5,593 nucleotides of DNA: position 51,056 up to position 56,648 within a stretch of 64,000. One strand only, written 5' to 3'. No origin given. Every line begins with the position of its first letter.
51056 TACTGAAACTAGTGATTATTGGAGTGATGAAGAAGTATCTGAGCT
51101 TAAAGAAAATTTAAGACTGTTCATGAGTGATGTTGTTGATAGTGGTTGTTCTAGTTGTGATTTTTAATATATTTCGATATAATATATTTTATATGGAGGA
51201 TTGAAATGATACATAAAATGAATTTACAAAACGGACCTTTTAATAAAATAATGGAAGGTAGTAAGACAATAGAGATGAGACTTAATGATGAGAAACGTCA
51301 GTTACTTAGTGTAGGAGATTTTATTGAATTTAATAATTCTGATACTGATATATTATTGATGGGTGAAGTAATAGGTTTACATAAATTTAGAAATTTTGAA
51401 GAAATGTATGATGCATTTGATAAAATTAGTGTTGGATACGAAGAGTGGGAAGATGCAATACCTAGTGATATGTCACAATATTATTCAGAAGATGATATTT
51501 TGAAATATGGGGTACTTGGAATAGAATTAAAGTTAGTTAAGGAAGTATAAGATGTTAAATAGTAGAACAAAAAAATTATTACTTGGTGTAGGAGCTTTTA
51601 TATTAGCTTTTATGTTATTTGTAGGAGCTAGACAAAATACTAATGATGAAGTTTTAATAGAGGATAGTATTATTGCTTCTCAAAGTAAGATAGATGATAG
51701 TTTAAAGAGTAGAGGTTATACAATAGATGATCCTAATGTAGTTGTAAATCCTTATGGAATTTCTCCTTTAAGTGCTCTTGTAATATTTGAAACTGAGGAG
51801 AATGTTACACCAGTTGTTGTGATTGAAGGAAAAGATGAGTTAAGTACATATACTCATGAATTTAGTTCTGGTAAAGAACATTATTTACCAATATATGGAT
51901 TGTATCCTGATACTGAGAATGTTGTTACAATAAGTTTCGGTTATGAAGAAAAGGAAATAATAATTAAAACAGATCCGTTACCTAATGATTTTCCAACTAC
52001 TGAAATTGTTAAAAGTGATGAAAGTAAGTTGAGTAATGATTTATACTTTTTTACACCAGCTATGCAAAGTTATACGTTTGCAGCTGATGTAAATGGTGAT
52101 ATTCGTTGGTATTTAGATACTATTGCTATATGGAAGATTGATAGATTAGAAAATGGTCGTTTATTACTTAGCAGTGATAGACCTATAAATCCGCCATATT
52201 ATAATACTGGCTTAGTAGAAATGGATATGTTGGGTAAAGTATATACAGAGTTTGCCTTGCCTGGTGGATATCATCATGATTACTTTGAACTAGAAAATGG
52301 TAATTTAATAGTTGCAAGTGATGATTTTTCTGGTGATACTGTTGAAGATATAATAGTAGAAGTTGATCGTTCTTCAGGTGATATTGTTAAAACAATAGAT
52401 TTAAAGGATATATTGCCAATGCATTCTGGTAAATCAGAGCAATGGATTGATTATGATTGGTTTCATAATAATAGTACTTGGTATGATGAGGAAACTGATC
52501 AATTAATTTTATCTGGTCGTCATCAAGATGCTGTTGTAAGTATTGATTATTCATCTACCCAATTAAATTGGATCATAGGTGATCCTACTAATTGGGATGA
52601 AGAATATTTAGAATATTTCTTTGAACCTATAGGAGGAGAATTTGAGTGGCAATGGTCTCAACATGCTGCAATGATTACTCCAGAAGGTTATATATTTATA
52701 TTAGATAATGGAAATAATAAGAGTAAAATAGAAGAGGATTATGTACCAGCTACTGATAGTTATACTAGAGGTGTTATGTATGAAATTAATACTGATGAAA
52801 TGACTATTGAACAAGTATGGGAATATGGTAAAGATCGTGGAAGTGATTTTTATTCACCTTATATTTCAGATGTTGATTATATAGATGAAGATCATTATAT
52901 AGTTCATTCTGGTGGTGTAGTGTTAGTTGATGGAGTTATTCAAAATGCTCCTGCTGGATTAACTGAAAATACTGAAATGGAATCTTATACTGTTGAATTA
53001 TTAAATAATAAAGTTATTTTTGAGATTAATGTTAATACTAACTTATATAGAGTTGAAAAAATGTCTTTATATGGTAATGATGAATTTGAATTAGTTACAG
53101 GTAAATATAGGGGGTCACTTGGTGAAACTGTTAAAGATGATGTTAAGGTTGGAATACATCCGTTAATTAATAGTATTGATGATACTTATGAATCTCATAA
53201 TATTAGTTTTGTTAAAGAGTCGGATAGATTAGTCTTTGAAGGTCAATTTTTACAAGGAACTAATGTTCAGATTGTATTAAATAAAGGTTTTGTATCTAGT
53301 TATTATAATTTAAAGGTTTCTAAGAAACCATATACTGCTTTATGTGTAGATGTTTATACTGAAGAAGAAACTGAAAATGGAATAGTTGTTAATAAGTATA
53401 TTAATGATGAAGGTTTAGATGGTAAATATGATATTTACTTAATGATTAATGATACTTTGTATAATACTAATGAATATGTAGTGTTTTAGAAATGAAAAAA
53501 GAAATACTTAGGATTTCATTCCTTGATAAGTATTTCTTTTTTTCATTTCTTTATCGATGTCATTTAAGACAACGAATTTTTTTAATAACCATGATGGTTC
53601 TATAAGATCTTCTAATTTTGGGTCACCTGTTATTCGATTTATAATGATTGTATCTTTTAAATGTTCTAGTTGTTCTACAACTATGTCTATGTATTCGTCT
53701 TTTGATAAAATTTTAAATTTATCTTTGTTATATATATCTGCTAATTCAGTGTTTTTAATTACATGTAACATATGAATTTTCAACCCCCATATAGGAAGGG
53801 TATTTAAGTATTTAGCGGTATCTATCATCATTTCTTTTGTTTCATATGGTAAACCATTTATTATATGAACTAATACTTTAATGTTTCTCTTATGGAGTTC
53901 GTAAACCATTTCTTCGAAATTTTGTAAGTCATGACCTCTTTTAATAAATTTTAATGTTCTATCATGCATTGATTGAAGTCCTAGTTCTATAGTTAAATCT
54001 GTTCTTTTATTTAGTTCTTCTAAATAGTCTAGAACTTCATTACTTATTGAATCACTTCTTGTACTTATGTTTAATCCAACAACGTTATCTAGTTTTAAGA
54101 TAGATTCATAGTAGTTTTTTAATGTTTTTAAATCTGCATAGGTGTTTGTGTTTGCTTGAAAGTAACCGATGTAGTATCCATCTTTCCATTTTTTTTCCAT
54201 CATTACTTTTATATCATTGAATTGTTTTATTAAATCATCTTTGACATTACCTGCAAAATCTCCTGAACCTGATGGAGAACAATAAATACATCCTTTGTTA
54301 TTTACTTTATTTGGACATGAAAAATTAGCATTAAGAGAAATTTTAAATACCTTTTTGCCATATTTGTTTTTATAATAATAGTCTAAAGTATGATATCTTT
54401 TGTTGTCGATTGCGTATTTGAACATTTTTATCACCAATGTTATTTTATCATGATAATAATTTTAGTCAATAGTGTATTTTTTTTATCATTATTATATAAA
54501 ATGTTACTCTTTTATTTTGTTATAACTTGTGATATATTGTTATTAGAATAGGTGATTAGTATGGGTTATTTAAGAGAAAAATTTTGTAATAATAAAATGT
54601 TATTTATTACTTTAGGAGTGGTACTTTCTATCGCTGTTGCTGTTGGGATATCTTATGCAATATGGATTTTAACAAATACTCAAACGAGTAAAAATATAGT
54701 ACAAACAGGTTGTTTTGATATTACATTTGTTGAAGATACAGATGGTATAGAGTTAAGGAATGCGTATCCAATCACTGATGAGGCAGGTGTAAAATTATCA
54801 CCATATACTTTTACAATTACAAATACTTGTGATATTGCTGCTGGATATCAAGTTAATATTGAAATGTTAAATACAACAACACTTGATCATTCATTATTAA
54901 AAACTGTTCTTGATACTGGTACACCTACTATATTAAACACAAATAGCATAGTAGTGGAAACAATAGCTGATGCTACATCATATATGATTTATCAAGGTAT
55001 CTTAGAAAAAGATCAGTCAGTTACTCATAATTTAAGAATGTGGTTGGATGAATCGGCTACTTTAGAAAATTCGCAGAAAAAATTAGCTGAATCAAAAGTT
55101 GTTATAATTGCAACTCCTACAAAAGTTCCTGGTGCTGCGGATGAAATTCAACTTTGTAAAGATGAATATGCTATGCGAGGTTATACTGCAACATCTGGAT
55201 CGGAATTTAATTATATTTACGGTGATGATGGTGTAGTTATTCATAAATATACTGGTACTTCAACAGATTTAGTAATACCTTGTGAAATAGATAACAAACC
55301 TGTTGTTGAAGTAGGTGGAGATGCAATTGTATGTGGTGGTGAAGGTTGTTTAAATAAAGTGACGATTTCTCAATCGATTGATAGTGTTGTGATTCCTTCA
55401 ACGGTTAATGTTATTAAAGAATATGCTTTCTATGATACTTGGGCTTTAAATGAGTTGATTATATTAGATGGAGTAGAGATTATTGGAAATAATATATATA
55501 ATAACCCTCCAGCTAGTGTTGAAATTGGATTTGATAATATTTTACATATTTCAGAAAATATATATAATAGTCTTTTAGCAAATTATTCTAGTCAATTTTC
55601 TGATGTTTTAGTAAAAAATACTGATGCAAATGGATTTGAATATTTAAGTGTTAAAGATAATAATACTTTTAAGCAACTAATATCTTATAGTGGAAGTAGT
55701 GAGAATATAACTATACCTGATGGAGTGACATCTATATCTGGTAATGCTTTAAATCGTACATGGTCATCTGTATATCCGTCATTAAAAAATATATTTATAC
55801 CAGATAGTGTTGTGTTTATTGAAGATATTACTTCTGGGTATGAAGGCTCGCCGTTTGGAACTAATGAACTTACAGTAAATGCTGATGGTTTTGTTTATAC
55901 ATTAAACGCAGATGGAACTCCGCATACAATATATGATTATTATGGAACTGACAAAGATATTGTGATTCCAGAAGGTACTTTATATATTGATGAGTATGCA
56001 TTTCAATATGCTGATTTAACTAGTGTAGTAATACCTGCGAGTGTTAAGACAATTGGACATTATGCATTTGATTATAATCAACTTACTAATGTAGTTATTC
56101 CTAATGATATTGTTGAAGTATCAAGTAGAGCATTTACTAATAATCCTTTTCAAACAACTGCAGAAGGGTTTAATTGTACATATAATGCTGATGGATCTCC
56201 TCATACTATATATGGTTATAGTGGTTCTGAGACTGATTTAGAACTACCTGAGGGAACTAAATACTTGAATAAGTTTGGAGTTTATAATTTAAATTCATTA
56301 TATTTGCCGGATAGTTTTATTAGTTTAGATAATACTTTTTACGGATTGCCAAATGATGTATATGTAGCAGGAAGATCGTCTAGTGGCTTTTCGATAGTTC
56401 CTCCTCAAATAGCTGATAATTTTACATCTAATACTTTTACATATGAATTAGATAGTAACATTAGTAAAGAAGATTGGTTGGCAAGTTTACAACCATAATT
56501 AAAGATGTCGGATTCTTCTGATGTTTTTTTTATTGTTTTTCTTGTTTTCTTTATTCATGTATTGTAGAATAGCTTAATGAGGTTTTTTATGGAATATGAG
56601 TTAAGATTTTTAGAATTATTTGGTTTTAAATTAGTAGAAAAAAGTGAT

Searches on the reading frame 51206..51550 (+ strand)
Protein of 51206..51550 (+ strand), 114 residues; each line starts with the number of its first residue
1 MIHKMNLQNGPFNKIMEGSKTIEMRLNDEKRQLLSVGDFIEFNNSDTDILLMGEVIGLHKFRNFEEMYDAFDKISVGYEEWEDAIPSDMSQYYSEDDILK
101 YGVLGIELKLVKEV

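Call 30: search_protein_families(library=pfam, proteins=[window:51206-51550:+], max_evalue=0.000001)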
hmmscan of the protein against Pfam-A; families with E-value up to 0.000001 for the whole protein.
window:51206-51550:+ (114 aa): 1 family
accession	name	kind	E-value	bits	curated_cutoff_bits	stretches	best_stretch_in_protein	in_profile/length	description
PF04266.20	ASCH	-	4.7e-08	34.1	21.2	1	6-108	2-99/103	ASCH domain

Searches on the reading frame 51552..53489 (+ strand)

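Call 30: search_protein_families(library=pfam, proteins=[window:51552-53489:+], max_evalue=0.000001)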
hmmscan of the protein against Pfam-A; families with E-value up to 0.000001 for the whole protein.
window:51552-53489:+ (645 aa): 2 families
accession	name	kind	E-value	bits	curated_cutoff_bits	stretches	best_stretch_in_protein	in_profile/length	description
PF05935.17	Arylsulfotrans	-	3.2e-96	323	24.2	1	150-498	2-367/374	Arylsulfotransferase (ASST)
PF17425.8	Arylsulfotran_N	-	5.4e-15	55.7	24.2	1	63-129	2-71/88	Arylsulfotransferase Ig-like domain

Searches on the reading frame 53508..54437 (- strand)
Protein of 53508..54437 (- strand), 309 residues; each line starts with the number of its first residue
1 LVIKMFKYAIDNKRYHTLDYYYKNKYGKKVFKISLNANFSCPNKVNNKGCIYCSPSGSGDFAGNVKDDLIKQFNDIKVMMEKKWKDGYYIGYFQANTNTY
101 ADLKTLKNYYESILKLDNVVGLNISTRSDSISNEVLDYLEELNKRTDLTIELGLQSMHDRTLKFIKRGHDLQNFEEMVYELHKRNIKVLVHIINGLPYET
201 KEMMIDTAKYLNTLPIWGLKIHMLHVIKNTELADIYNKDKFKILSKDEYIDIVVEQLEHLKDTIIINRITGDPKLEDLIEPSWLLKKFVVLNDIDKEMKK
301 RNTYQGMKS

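Call 30: search_protein_families(library=pfam, proteins=[window:53508-54437:-], max_evalue=0.000001)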
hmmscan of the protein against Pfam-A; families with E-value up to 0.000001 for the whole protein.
window:53508-54437:- (309 aa): 2 families
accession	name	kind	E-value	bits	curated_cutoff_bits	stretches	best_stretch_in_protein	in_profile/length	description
PF16199.10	Radical_SAM_C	-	2.3e-27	95.4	31.9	1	216-300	1-85/85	Radical_SAM C-terminal domain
PF04055.27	Radical_SAM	-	2.3e-16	60.8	29.5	1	47-211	8-166/166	Radical SAM superfamily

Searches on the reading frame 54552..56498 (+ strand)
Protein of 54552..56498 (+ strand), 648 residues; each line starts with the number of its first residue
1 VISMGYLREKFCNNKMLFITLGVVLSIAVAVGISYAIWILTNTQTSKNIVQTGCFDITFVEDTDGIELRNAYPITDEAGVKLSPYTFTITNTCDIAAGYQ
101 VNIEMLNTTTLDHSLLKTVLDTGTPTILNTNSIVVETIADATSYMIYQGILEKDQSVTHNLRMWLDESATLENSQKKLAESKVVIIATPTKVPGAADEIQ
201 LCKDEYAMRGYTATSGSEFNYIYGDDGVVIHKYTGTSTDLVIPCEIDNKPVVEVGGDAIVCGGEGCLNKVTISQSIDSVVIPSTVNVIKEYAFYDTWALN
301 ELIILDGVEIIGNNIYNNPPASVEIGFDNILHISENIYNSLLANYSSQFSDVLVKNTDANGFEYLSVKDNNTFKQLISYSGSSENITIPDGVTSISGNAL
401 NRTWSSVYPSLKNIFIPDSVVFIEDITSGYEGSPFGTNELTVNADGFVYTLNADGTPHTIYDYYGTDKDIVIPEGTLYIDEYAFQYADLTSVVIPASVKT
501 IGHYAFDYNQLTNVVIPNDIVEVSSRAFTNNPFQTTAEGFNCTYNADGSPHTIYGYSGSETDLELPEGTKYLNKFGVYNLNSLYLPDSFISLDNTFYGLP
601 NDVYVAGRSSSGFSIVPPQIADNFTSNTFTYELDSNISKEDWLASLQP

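Call 30: search_protein_families(library=pfam, proteins=[window:54552-56498:+], max_evalue=0.000001)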
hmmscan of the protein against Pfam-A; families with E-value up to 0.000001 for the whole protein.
window:54552-56498:+ (648 aa): 1 family
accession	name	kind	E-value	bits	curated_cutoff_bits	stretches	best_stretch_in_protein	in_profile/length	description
PF13306.12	LRR_5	-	2.3e-23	82.9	27.7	1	479-594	3-117/127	BspA type Leucine rich repeat region (6 copies)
